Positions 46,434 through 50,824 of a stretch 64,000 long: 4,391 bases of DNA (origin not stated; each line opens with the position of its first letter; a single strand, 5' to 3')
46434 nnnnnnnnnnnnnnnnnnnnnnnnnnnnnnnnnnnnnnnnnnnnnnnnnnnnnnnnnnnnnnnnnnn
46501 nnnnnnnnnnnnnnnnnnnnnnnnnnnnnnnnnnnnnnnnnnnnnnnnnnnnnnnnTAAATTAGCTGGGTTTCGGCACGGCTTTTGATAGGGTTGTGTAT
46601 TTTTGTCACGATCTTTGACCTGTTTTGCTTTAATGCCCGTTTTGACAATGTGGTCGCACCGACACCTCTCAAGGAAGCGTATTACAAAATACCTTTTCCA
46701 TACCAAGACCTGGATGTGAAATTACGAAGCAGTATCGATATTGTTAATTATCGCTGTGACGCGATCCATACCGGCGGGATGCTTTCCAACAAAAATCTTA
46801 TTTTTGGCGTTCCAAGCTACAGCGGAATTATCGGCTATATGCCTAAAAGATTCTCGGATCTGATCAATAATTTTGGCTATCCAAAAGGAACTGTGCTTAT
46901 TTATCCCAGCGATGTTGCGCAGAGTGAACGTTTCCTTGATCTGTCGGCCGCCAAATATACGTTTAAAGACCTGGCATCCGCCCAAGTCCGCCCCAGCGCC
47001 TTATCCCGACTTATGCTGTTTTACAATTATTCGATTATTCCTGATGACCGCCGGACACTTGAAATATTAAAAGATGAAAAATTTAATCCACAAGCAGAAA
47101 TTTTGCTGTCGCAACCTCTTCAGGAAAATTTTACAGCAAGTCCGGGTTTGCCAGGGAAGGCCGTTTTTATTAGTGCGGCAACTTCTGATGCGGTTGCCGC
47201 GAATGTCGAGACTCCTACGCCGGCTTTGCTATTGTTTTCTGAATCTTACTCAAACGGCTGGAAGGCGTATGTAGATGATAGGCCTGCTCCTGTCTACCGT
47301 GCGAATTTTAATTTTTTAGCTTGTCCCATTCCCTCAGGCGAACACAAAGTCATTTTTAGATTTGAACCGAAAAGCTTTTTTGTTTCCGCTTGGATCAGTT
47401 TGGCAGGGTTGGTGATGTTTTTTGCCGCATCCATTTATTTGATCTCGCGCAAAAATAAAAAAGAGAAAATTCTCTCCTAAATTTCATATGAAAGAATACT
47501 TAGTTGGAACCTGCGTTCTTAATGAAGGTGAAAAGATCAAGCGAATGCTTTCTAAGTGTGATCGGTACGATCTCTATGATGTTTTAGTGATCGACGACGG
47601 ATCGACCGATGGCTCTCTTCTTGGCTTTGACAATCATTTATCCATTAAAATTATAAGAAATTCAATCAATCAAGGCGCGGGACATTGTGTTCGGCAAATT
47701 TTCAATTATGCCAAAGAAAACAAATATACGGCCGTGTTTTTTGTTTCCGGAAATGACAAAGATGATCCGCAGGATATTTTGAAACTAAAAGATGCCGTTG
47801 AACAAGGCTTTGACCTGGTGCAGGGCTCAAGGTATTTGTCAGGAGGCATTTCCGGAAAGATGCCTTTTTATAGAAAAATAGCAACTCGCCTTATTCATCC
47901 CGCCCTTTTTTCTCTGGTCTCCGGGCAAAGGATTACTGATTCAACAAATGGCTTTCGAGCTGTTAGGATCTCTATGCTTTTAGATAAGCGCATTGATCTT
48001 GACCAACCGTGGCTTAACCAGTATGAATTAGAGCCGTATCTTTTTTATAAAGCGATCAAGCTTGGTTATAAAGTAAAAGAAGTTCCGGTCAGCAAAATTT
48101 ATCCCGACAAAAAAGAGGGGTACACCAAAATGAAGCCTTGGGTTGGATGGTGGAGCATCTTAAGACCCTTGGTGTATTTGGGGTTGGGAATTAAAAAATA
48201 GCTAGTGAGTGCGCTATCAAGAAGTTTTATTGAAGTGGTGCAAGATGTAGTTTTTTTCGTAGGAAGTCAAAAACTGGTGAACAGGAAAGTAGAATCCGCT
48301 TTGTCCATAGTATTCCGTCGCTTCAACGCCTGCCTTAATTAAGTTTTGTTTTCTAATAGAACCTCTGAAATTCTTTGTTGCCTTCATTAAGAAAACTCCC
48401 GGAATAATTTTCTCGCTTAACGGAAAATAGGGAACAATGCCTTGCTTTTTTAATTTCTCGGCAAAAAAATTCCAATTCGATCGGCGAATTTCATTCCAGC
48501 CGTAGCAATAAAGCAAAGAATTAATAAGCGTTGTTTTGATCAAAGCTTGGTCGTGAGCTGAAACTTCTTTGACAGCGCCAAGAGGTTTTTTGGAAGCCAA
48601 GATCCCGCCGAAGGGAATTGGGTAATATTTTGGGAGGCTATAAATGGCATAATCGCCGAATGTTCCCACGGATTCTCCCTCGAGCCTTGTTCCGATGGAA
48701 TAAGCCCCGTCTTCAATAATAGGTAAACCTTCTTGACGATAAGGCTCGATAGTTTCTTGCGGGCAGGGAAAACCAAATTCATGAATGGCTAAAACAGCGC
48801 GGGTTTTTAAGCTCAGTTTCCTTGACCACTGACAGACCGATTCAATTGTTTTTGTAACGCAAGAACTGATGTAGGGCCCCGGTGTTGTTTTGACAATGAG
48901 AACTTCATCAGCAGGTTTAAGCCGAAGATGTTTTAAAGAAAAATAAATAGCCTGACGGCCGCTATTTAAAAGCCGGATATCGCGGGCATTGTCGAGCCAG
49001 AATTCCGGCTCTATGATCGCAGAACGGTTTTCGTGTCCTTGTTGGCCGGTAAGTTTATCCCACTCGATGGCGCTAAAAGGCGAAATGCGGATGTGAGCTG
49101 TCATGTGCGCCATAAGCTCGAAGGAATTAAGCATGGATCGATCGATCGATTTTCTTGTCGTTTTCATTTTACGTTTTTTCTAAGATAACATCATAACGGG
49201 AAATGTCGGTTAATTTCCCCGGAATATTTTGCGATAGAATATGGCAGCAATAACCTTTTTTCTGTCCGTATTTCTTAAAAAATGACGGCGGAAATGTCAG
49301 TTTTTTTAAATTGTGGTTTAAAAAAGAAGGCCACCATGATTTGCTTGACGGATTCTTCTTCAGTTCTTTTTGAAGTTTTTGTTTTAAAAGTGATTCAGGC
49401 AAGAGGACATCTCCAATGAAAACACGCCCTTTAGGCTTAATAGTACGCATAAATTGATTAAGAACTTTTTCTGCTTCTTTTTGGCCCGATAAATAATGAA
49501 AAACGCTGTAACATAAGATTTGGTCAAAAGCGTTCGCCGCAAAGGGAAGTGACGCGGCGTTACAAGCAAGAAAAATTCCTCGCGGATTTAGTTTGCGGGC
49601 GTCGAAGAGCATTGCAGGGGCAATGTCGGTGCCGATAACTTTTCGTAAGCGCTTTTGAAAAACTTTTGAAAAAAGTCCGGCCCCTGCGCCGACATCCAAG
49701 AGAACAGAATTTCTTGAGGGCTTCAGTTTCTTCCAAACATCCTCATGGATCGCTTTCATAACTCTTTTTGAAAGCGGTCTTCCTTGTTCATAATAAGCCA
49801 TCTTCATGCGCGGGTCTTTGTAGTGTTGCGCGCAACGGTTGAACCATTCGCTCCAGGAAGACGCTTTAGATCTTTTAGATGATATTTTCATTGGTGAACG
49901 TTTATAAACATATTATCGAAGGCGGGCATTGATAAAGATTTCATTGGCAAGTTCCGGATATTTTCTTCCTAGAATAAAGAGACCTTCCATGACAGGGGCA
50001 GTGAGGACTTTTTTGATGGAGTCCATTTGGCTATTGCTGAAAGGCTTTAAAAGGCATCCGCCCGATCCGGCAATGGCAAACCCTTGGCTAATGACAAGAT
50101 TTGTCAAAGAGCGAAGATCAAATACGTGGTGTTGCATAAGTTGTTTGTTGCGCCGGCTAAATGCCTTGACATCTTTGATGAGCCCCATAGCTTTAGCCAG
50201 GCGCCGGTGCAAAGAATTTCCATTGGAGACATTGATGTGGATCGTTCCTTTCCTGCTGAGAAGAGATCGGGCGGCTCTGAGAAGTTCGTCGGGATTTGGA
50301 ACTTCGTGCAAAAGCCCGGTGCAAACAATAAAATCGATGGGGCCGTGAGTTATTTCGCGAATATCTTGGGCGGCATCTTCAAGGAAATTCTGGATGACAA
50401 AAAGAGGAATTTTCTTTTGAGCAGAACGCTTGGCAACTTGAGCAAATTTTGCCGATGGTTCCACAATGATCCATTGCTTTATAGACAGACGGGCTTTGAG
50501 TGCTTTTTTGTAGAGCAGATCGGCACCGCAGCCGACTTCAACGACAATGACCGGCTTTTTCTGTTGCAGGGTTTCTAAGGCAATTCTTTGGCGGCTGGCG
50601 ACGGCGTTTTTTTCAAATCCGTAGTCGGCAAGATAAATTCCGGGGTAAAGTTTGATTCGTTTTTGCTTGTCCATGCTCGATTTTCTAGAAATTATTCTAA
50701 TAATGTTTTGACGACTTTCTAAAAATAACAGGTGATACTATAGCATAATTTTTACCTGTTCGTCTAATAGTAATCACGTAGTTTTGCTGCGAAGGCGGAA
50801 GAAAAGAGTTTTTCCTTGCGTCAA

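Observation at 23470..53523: Roughly 30-kb glycan biosynthesis island with heavy sugar-tailoring capacity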

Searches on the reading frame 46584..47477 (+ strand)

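Call 5: search_protein_families(library=pfam, proteins=[window:46584-47477:+])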
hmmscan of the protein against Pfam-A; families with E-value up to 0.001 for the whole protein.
window:46584-47477:+ (298 aa): 1 family
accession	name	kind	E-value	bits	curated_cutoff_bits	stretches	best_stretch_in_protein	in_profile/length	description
PF09586.16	YfhO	-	6.5e-11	41.8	28.5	1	204-272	766-835/835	Bacterial membrane protein YfhO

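Call 10: search_protein_families(library=ncbifam, proteins=[window:46584-47477:+], max_evalue=0.00001)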
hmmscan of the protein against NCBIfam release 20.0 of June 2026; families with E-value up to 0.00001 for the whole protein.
window:46584-47477:+ (298 aa): 1 family
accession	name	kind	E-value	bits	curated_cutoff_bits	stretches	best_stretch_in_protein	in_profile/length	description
NF047589.1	GlcsyltransPgfM1Strep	equivalog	7.1e-08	30.9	1400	1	212-281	880-949/955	glycosyltransferase PgfM1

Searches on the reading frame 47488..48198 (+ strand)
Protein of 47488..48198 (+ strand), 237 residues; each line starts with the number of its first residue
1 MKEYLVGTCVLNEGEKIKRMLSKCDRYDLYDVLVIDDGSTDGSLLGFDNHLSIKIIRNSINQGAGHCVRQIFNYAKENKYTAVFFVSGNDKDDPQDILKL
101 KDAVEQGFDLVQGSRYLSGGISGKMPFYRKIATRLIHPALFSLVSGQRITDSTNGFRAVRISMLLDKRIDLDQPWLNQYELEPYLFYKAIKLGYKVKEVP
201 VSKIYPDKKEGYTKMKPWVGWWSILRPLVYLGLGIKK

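Call 6: search_protein_families(library=pfam, proteins=[window:47488-48198:+])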
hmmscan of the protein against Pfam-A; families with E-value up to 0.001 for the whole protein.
window:47488-48198:+ (237 aa): 1 family
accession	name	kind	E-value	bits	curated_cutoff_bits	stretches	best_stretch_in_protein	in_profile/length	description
PF00535.33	Glycos_transf_2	-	3e-12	47.2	23.3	1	7-156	3-156/168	Glycosyl transferase family 2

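Call 17: search_protein_families(library=ncbifam, proteins=[window:47488-48198:+], max_evalue=0.001)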
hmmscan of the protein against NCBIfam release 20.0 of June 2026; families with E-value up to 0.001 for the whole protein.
window:47488-48198:+ (237 aa): 5 families
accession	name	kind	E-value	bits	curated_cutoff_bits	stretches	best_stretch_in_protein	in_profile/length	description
NF041391.1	DPhHxTase_Halo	equivalog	7e-14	51.3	375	1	11-229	4-206/213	dolichyl-phosphate hexose transferase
TIGR04182.1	glyco_TIGR04182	equivalog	3.8e-13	49.5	325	1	10-219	8-205/293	S-layer glycoprotein N-glycosyltransferase AglJ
NF058614.1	PPMAGASynPpgS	equivalog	4.7e-09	36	370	1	10-161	8-159/226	polyprenyl-phospho-N-acetylgalactosaminyl synthase PpgS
NF007986.1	PRK10714.1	equivalog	6.5e-05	22.1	529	1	15-162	23-167/316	undecaprenyl-phosphate 4-deoxy-4-formamido-L-arabinose transferase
NF047588.1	GlcsyltransPgfSStrep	equivalog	9.8e-05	21.7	500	1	15-124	21-130/308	glycosyltransferase PgfS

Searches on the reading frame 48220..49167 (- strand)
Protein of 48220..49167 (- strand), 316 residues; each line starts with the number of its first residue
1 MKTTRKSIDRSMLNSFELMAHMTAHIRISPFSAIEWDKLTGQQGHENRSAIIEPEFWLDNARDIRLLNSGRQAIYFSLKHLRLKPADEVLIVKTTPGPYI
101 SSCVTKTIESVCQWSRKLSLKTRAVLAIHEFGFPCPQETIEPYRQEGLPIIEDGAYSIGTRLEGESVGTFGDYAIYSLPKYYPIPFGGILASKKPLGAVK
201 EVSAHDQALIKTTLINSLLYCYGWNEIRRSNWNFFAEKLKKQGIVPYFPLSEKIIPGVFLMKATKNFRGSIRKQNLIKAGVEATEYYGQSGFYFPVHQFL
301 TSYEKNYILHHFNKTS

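Call 6: search_protein_families(library=pfam, proteins=[window:48220-49167:-])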
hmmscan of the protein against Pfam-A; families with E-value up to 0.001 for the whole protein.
window:48220-49167:- (316 aa): 1 family
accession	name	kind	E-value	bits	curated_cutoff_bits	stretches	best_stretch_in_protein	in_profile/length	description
PF01041.23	DegT_DnrJ_EryC1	-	1.1e-10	41.8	19.8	1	118-177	109-169/360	DegT/DnrJ/EryC1/StrS aminotransferase family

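Call 17: search_protein_families(library=ncbifam, proteins=[window:48220-49167:-], max_evalue=0.001)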
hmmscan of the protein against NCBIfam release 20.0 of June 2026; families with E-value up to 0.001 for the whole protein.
window:48220-49167:- (316 aa): 6 families
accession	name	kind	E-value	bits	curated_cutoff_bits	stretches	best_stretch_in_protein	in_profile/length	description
TIGR04181.1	NHT_00031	hypoth_equivalog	9.2e-09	34.6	420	1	114-178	127-192/359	LegC family aminotransferase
NF008687.0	PRK11706.1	equivalog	7.2e-07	28.3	375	1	116-178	114-177/375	dTDP-4-amino-4,6-dideoxygalactose transaminase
NF011936.0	PRK15407.1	equivalog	9e-07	27.9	423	1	114-178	154-219/440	lipopolysaccharide biosynthesis protein RfbH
NF008658.2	PRK11658.1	equivalog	3.3e-05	22.7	631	1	117-178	117-178/379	UDP-4-amino-4-deoxy-L-arabinose aminotransferase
TIGR03588.1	PseC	equivalog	8e-05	21.7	423.5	1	115-178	118-182/380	UDP-4-amino-4,6-dideoxy-N-acetyl-beta-L-altrosamine transaminase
TIGR04427.1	PLP_DesI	equivalog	0.00013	21.2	650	1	116-178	133-196/390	dTDP-4-dehydro-6-deoxyglucose aminotransferase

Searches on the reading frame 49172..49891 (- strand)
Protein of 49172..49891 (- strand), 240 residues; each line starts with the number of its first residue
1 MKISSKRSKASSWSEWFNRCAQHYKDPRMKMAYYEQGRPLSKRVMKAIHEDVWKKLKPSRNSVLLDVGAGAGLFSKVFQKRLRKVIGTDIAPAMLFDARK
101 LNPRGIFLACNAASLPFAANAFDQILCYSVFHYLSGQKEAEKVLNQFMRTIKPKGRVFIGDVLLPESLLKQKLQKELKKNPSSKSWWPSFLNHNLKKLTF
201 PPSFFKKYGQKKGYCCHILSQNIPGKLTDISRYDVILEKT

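Call 6: search_protein_families(library=pfam, proteins=[window:49172-49891:-])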
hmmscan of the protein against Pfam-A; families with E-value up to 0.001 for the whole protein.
window:49172-49891:- (240 aa): 9 families
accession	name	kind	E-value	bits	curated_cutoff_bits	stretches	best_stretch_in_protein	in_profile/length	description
PF08241.18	Methyltransf_11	-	5.5e-19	69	21.2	1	65-159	1-95/95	Methyltransferase domain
PF13649.12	Methyltransf_25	-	3.6e-16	60.1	27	1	65-155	2-97/97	Methyltransferase domain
PF08242.18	Methyltransf_12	-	6.4e-12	46.5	30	1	65-157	1-98/98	Methyltransferase domain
PF13847.12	Methyltransf_31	-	6.4e-12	45.8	27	1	60-184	3-129/145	Methyltransferase domain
PF13489.12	Methyltransf_23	-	1.7e-09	38.1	27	1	50-194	14-139/164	Methyltransferase domain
PF01209.24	Ubie_methyltran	-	5.3e-07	29.7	20.1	1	52-159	39-151/233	ubiE/COQ5 methyltransferase family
PF01739.24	CheR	-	1.1e-06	28.7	27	1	109-161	124-175/195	CheR methyltransferase, SAM binding domain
PF01728.25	FtsJ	-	0.00014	22.3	24.1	1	56-119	19-82/181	FtsJ-like methyltransferase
PF05219.18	DREV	-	0.00018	21.2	26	1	60-163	94-190/265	DREV methyltransferase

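Call 17: search_protein_families(library=ncbifam, proteins=[window:49172-49891:-], max_evalue=0.001)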
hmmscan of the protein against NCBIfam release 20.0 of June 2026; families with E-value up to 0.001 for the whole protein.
window:49172-49891:- (240 aa): 25 families
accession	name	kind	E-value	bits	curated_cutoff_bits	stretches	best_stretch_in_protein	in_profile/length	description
NF045667.1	MTase_DVU1556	equivalog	2.7e-15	56.4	155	1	57-174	19-137/213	DVU_1556 family methyltransferase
NF043040.1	corrin_prot_MT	hypoth_equivalog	1.9e-14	53.6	180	1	39-174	21-162/216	corrinoid protein-associated methyltransferase CpaM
TIGR01934.1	MenG_MenH_UbiE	subfamily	2e-12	46.9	158.35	1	40-175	19-157/223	ubiquinone/menaquinone biosynthesis methyltransferase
TIGR02072.1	BioC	equivalog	1.1e-11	45.1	184.95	1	58-160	32-133/244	malonyl-ACP O-methyltransferase BioC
NF047649.1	MTase_UXPK_star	exception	6.7e-11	41.7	460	1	63-173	80-195/283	methyltransferase/UXPK-star double selenoprotein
NF007610.0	PRK10258.1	equivalog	1.8e-10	40.6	342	1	34-167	20-145/251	malonyl-ACP O-methyltransferase BioC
NF008823.0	PRK11873.1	subfamily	2.2e-10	40.5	263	1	62-176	79-197/272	arsenite methyltransferase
NF001241.0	PRK00216.1-2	equivalog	3.7e-10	39.8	327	1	50-165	41-153/231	demethylmenaquinone methyltransferase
NF001244.0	PRK00216.1-5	equivalog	1e-09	38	216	1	39-175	27-169/236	bifunctional demethylmenaquinone methyltransferase/2-methoxy-6-polyprenyl-1,4-benzoquinol methylase UbiE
NF041537.1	ArsM_AhpD_UU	exception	2.9e-09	36.2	510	1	63-172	79-193/345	arsenite methyltransferase/AhpD domain selenoprotein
NF041536.1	ArsM_DUF2284_UU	exception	1.5e-08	33.4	575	1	63-171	79-192/459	arsenite methyltransferase/DUF2284 domain selenoprotein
NF001240.0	PRK00216.1-1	equivalog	1.8e-08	33.7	378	1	61-161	64-170/251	bifunctional demethylmenaquinone methyltransferase/2-methoxy-6-polyprenyl-1,4-benzoquinol methylase UbiE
TIGR01983.1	UbiG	equivalog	2.4e-07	30.3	102.95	1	47-160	36-152/228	bifunctional 2-polyprenyl-6-hydroxyphenol methylase/3-demethylubiquinol 3-O-methyltransferase UbiG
TIGR02021.1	BchM-ChlM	equivalog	6.9e-07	28.9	158.9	1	49-151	41-147/218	magnesium protoporphyrin IX methyltransferase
NF004452.0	PRK05785.1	equivalog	2.8e-06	27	207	1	60-151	51-137/228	hypothetical protein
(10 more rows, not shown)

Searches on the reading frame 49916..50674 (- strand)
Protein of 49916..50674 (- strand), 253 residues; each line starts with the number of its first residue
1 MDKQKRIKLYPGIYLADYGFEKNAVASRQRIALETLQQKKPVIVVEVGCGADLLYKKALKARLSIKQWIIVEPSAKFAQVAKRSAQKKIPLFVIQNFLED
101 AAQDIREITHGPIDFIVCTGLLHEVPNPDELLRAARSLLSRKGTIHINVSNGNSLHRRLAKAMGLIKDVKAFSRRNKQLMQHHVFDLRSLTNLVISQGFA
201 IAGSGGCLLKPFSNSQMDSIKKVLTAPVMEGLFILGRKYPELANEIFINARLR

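Call 6: search_protein_families(library=pfam, proteins=[window:49916-50674:-])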
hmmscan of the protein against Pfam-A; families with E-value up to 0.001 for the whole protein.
window:49916-50674:- (253 aa): 5 families
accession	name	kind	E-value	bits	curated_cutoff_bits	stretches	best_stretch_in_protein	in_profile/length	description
PF13489.12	Methyltransf_23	-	4.7e-13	49.6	27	1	30-201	15-161/164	Methyltransferase domain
PF08241.18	Methyltransf_11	-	6.6e-09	36.7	21.2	1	45-146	1-94/95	Methyltransferase domain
PF08242.18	Methyltransf_12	-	3.2e-08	34.6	30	1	45-144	1-97/98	Methyltransferase domain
PF13649.12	Methyltransf_25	-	1.1e-06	29.7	27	1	44-143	1-97/97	Methyltransferase domain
PF13847.12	Methyltransf_31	-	7.9e-06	26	27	1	42-155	5-114/145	Methyltransferase domain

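Call 17: search_protein_families(library=ncbifam, proteins=[window:49916-50674:-], max_evalue=0.001)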
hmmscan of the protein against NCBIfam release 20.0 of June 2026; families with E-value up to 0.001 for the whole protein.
window:49916-50674:- (253 aa): 3 families
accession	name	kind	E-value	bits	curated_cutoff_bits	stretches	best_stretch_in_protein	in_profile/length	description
TIGR01983.1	UbiG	equivalog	7e-08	32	102.95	1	37-153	46-157/228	bifunctional 2-polyprenyl-6-hydroxyphenol methylase/3-demethylubiquinol 3-O-methyltransferase UbiG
NF008264.0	PRK11036.1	equivalog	1e-06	28.4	366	1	33-206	38-207/261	tRNA uridine 5-oxyacetic acid(34) methyltransferase CmoM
TIGR02072.1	BioC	equivalog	0.00023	21.1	184.95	1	33-156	24-141/244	malonyl-ACP O-methyltransferase BioC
